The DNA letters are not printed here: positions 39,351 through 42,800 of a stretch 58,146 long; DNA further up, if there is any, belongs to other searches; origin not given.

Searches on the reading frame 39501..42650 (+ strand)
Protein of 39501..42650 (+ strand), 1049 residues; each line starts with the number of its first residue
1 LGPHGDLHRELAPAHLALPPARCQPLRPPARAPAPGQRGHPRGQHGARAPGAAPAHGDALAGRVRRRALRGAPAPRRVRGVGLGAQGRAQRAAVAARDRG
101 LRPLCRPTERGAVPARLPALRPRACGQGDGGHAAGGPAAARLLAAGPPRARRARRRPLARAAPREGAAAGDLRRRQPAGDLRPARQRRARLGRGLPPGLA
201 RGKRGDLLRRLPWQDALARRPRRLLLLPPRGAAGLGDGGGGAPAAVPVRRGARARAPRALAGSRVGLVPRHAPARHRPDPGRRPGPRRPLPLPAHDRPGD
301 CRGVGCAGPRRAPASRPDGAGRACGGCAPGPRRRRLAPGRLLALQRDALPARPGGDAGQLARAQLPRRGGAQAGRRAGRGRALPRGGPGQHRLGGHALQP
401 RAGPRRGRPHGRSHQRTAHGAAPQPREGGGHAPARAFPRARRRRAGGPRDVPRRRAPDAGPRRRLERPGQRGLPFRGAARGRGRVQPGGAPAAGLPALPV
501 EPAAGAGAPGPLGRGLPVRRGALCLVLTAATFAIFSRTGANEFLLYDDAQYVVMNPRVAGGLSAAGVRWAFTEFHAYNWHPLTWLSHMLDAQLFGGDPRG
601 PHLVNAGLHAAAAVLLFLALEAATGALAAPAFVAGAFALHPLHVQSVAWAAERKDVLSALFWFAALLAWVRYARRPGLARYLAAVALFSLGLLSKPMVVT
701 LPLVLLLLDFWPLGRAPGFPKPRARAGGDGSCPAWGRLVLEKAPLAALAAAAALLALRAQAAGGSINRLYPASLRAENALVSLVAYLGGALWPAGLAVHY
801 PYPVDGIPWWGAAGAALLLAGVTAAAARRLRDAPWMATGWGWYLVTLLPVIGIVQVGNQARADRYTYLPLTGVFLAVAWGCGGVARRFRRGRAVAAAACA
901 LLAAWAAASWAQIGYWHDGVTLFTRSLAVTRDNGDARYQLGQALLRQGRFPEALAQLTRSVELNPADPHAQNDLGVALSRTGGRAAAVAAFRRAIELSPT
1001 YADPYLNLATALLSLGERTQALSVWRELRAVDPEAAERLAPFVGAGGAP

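Call 89: search_protein_families(library=pfam, proteins=[window:39501-42650:+], max_evalue=0.001)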
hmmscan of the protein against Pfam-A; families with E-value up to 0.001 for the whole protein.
window:39501-42650:+ (1049 aa): 16 families
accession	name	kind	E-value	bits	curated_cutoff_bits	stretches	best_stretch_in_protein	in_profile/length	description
PF13414.12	TPR_11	-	2.5e-15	56.3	26.8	2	941-982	1-42/42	TPR repeat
PF13431.12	TPR_17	-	4.9e-14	51.8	24.4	1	990-1017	1-28/34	Tetratricopeptide repeat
PF07719.23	TPR_2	-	2.3e-13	49.6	27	1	936-966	3-33/34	Tetratricopeptide repeat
PF13432.12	TPR_16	-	4.2e-10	40.3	32.7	1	938-1001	1-64/65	Tetratricopeptide repeat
PF00515.34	TPR_1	-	5.2e-10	39.1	27.8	1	935-965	2-32/34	Tetratricopeptide repeat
PF14559.12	TPR_19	-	1.5e-09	38.4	25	2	921-971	12-62/68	Tetratricopeptide repeat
PF13181.12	TPR_8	-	3.8e-08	33.3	25.7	0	935-966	2-33/34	Tetratricopeptide repeat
PF13424.12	TPR_12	-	6.2e-07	30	30.1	1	937-998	6-75/77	Tetratricopeptide repeat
PF13374.12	TPR_10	-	1.3e-06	28.6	27.5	0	970-997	4-31/42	Tetratricopeptide repeat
PF13174.12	TPR_6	-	7.7e-06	26.7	26.3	0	935-965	1-31/33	Tetratricopeptide repeat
PF13428.12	TPR_14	-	1e-05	26.2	23.5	1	935-975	2-42/44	Tetratricopeptide repeat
PF13371.12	TPR_9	-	4.2e-05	23.9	35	1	941-1002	2-63/73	Tetratricopeptide repeat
PF03704.23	BTAD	-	6.6e-05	23.7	22.1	1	903-996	34-124/146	Bacterial transcriptional activator domain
PF13176.12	TPR_7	-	0.00013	22.2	27.9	0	938-967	3-34/36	Tetratricopeptide repeat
PF13231.12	PMT_2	-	0.00025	21.7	26.1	1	591-707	14-127/160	Dolichyl-phosphate-mannose-protein mannosyltransferase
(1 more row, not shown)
